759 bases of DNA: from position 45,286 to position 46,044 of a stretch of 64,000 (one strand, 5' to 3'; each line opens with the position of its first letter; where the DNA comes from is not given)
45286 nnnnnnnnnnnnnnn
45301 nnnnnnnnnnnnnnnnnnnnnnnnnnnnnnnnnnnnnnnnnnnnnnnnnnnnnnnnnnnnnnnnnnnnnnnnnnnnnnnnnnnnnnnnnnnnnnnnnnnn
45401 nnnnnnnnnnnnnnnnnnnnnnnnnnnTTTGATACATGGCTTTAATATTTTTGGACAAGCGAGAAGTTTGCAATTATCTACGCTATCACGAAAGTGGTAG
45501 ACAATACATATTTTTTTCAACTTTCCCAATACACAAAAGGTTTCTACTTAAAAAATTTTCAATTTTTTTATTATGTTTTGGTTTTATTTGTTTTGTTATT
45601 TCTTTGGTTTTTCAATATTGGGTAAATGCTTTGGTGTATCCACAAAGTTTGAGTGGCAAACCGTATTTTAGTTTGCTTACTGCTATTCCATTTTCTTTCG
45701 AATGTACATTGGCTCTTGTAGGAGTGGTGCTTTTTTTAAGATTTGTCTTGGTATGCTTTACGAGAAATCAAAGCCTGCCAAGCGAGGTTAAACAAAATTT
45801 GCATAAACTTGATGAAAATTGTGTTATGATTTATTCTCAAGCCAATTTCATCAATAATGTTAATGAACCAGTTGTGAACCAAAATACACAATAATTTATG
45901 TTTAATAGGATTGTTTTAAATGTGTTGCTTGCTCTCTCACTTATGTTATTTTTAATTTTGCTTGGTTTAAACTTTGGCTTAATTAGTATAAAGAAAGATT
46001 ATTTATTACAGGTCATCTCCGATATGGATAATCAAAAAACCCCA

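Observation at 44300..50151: Four-gene operon linking a PSP1/RicT-like protein, an orphan ActD-like/ActE-like cytochrome pair, and a giant secreted Reg_prop propeller protein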

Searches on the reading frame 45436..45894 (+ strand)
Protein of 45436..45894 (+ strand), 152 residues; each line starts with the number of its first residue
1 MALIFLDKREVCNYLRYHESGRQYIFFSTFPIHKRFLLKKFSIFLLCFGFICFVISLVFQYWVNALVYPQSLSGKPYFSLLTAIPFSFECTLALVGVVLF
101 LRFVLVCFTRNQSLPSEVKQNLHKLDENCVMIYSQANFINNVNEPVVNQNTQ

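Call 3: search_protein_families(library=pfam, proteins=[window:45436-45894:+], max_evalue=1)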
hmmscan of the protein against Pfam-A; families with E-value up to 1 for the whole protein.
window:45436-45894:+ (152 aa): 3 families
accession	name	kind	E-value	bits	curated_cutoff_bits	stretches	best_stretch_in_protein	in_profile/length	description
PF11821.13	ActD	-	2.1e-13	50.7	25.7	1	40-130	49-142/170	Alternative complex III, ActD subunit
PF02687.27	FtsX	-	0.0082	16.6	25.5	1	33-108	39-114/120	FtsX-like permease C-terminal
PF09531.15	Ndc1_Nup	-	0.14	11.3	29.8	1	25-110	115-204/607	Nucleoporin protein Ndc1-Nup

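Call 4: search_protein_families(library=ncbifam, proteins=[window:45436-45894:+], max_evalue=1)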
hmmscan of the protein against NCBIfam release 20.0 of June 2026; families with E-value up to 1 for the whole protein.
window:45436-45894:+ (152 aa): 1 family
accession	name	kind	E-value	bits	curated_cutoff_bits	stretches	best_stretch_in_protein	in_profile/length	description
NF033218.1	anchor_AmaP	equivalog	0.25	11.1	55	1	38-111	4-73/166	alkaline shock response membrane anchor protein AmaP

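Call 8: find_encoding_contigs(protein=window:45436-45894:+, flank=10000, max_places=6)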
Protein window:45436-45894:+ (152 aa): 4 contigs read that carry it; 4 places shown.
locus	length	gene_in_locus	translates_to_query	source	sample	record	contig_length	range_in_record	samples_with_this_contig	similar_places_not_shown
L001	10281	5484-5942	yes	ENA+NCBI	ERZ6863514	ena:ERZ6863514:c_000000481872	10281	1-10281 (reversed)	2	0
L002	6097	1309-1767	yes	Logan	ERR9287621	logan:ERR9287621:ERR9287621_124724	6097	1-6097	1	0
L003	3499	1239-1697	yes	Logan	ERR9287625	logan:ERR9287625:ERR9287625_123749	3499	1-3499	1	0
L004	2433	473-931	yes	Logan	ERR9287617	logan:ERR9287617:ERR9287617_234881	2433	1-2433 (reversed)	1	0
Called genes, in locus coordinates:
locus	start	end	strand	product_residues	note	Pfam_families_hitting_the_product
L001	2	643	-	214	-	?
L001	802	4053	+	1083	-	PF13620:CarboxypepD_reg, PF13715:CarbopepD_reg_2, PF25183:OMP_b-brl_4, PF00593:TonB_dep_Rec_b-barrel (faint), PF25183:OMP_b-brl_4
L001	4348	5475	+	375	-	PF04468:PSP1, PF28472:PSP1_3rd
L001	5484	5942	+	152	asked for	PF11821:ActD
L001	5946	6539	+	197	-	PF00034:Cytochrom_C (weak), PF13442:Cytochrome_CBB3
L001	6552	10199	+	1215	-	PF07494:Reg_prop (faint), PF18962:Por_Secre_tail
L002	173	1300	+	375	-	PF04468:PSP1, PF28472:PSP1_3rd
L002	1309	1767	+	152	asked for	PF11821:ActD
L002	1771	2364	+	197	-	PF00034:Cytochrom_C (weak), PF13442:Cytochrome_CBB3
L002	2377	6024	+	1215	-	PF07494:Reg_prop (faint), PF18962:Por_Secre_tail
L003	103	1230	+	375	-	PF04468:PSP1, PF28472:PSP1_3rd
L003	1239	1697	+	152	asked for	PF11821:ActD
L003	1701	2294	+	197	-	PF00034:Cytochrom_C (weak), PF13442:Cytochrome_CBB3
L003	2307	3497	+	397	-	?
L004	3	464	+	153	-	?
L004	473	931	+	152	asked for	PF11821:ActD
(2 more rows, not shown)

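Call 9: find_homologous_proteins(query=window:45436-45894:+)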
Query window:45436-45894:+ (152 aa): 3 proteins with E <= 0.001 among 30 candidates.
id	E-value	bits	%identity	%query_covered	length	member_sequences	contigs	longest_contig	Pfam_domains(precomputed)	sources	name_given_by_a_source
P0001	1.7e-92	325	100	97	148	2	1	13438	PF11821.14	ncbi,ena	-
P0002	3.8e-65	236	77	88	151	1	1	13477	PF11821.14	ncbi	ncbi:MAG: quinol:electron acceptor oxidoreductase subunit ActD [Candidatus Kapaibacteriota bacterium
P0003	3.8e-57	211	64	99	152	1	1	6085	PF11821.14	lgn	-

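Call 10: find_encoding_contigs(protein=P0002, flank=10000, max_places=4)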
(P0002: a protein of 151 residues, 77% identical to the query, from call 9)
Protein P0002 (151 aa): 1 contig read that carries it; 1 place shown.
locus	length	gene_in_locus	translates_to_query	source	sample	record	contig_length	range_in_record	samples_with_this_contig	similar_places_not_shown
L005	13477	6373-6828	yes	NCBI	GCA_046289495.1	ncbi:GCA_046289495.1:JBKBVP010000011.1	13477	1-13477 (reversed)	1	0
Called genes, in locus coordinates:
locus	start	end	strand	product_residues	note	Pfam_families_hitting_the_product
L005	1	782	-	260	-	PF00226:DnaJ, PF01556:DnaJ_C, PF00684:DnaJ_CXXCXGXG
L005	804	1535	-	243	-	PF01025:GrpE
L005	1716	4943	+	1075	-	PF13620:CarboxypepD_reg, PF13715:CarbopepD_reg_2 (weak), PF25183:OMP_b-brl_4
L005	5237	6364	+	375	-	PF04468:PSP1, PF28472:PSP1_3rd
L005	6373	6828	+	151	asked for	PF11821:ActD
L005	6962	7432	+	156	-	PF00034:Cytochrom_C (weak), PF13442:Cytochrome_CBB3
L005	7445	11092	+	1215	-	PF07494:Reg_prop (faint), PF18962:Por_Secre_tail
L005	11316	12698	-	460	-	PF00083:Sugar_tr, PF07690:MFS_1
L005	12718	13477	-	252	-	PF02588:YitT_membrane, PF10035:DUF2179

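Call 11: find_encoding_contigs(protein=P0003, flank=10000, max_places=4)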
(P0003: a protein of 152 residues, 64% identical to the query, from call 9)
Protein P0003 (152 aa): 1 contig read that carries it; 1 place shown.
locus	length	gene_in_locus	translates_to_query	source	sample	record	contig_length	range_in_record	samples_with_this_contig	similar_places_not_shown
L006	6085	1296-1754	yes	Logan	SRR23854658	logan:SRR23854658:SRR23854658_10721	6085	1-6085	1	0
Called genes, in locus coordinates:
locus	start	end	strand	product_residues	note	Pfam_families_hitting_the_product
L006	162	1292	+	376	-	PF04468:PSP1, PF28472:PSP1_3rd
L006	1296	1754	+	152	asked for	PF11821:ActD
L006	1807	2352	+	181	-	PF13442:Cytochrome_CBB3, PF00034:Cytochrom_C (weak)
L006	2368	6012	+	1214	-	PF07494:Reg_prop (faint), PF19408:PKD_6 (faint), PF18962:Por_Secre_tail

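Call 14: search_solved_structures(query=window:45436-45894:+, max_evalue=10, show_alignments=2)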
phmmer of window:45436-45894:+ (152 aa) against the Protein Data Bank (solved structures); distinct sequences matched with E-value up to 10: 7.
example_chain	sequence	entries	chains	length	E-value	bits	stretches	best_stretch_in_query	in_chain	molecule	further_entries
6f0k_D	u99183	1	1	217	3.8e-07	33.6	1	22-100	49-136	ActD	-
6lod_D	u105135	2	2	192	0.0027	21.1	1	57-107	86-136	Uncharacterized protein ActD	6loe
6btm_D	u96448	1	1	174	0.014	18.7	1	26-103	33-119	Alternative Complex III subunit D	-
8k9e_D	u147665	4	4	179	0.37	14.2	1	44-100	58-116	Quinol:cytochrome c oxidoreductase membrane protein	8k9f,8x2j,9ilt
2luc_A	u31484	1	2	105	1.1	12.6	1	88-140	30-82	Protein S100-A11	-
7tnc_A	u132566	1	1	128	1.5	12.2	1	19-37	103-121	Azurin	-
7u2f_A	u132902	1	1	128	1.6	12.1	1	19-37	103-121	Azurin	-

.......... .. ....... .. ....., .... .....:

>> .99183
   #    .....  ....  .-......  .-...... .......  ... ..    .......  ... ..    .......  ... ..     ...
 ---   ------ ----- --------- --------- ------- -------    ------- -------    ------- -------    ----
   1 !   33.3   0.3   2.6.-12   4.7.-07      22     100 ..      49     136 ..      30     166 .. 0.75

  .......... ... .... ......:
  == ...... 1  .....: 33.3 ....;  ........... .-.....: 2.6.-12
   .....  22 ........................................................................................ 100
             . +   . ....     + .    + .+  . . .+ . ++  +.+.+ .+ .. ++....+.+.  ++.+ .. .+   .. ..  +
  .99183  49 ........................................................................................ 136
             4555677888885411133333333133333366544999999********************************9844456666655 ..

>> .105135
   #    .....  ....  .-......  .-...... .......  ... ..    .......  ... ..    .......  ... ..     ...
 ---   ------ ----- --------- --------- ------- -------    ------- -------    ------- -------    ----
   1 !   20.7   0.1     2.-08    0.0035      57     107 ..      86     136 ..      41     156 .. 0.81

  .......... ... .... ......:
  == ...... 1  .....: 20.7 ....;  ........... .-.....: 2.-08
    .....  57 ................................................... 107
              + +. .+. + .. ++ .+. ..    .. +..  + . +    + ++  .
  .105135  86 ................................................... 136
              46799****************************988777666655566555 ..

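Call 18: find_related_loci(query=A1, collection=genome_contigs, flank=10000)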
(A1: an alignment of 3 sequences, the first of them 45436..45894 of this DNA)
Query A1 (152 aa) in genome_contigs; peptide patterns used: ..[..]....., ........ (x = any residue, [..] = any of these).
153 stretches matched a pattern; 1 encode a relative of the query (tblastn E <= 1e-3); 1 distinct loci.
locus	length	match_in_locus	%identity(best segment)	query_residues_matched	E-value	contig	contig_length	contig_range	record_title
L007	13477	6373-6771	77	1-133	2e-68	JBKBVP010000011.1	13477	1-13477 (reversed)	MAG: Candidatus Kapaibacteriota bacterium isolate 21I_056.bin.23 NODE_11_length_13477_cov_3.040821, whole genome shotgun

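Call 30: search_protein_representatives(alignment_id=A1)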
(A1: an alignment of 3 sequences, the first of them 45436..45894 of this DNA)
Query: 3 sequences, 152 profile positions. Proteins with E-value up to 0.001 (for the whole library): 139; up to 1e-10: 12; up to 1e-30: 2. The best 139 are listed.
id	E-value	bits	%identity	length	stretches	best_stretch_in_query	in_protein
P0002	2.8e-86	303.3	-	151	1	1-151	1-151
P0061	1.5e-34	135.4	-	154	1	1-142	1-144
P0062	2.1e-26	108.9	-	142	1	21-141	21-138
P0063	4.8e-26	107.8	-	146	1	20-140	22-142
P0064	5.9e-24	101.0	-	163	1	20-131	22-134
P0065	5.7e-22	94.5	-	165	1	1-144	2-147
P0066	1.0e-21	93.7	-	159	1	1-141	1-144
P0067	1.9e-21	92.9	-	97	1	35-125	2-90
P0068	5.5e-21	91.3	-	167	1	5-143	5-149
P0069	4.2e-20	88.5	-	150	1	15-136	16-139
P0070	3.5e-14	69.3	-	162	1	3-144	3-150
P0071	1.1e-12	64.4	-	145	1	18-130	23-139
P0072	1.3e-10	57.7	-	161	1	6-100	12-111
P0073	4.4e-10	55.9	-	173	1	26-120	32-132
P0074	4.4e-10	55.9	-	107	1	39-124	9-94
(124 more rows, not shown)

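Call 62: list_cluster_members(proteins=[P0002, P0009, P0019, P0021, P0012, P0016, P0026, P0020, P0004, P0006])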
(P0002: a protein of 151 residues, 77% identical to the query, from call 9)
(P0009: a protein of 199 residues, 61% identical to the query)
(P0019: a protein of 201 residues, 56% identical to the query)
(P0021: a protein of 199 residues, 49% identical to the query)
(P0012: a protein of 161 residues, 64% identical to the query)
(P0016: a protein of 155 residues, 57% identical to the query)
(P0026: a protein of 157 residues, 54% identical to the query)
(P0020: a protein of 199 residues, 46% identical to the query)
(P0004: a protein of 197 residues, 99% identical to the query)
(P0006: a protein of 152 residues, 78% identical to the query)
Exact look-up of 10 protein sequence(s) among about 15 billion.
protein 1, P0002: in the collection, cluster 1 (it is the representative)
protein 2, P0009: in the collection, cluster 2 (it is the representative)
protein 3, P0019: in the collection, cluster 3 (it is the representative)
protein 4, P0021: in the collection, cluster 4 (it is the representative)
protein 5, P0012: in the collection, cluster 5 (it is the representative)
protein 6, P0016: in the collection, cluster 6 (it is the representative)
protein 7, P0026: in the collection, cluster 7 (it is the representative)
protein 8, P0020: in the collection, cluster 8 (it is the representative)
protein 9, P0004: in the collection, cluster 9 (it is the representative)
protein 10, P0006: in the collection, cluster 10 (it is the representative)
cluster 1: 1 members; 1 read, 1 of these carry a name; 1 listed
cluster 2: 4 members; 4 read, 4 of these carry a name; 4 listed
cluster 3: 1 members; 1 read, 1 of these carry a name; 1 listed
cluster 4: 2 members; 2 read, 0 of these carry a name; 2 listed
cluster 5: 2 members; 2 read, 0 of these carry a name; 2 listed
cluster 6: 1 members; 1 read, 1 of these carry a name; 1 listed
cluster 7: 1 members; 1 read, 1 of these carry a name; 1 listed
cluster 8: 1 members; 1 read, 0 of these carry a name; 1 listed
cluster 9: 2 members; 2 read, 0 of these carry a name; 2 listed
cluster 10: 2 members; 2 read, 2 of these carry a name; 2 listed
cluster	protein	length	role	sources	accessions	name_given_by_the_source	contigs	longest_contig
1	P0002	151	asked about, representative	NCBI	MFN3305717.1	MAG: quinol:electron acceptor oxidoreductase subunit ActD [Candidatus Kapaibacteriota ...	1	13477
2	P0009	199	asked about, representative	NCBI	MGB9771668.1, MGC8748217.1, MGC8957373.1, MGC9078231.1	MAG: c-type cytochrome [Candidatus Kapaibacteriota bacterium]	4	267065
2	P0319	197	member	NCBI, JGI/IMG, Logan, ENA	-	hypothetical protein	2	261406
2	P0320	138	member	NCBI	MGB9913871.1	MAG: hypothetical protein ACPLRO_10945, partial [Candidatus Kapaibacteriota bacterium]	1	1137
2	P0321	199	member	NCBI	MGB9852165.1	MAG: c-type cytochrome [Candidatus Kapaibacteriota bacterium]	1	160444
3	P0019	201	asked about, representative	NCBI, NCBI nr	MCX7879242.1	MAG: cytochrome c [Ignavibacteria bacterium] | cytochrome c [Ignavibacteria bacterium]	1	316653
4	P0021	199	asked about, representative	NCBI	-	-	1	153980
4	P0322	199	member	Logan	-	-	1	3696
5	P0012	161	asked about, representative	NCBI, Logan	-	-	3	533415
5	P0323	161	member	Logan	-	-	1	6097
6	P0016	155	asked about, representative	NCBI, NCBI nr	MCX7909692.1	MAG: cytochrome c [Ignavibacteria bacterium] | cytochrome c [Ignavibacteria bacterium]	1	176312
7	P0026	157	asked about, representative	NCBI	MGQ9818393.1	MAG: c-type cytochrome [Candidatus Kapaibacteriales bacterium]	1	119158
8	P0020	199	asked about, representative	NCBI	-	-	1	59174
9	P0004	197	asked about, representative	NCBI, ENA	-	-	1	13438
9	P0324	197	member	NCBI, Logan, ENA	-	-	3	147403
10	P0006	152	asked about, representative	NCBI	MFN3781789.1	MAG: c-type cytochrome, partial [Candidatus Kapaibacteriota bacterium]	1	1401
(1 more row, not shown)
